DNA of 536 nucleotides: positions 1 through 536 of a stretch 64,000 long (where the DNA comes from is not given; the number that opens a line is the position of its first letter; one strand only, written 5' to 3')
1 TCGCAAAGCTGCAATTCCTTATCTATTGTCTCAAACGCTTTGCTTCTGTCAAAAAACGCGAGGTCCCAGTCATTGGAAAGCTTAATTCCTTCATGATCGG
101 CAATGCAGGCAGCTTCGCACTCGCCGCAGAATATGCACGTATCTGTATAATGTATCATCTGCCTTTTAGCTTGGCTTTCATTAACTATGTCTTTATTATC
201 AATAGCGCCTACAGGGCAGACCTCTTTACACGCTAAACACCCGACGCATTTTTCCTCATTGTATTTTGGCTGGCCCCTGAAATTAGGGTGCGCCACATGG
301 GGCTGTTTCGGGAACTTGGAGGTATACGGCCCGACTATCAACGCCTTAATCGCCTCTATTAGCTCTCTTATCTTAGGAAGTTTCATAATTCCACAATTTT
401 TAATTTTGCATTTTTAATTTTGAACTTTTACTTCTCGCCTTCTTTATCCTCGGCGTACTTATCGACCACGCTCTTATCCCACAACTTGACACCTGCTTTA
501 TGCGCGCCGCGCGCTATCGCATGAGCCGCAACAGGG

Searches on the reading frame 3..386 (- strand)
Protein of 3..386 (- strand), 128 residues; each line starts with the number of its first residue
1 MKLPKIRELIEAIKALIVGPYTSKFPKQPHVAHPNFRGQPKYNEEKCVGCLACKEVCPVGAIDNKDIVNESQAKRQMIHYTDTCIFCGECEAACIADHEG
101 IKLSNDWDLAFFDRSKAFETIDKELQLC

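Call 31: find_encoding_contigs(protein=window:3-386:-, flank=10000, max_places=3)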
Protein window:3-386:- (128 aa): no gene with exactly this product is on record in the collection.
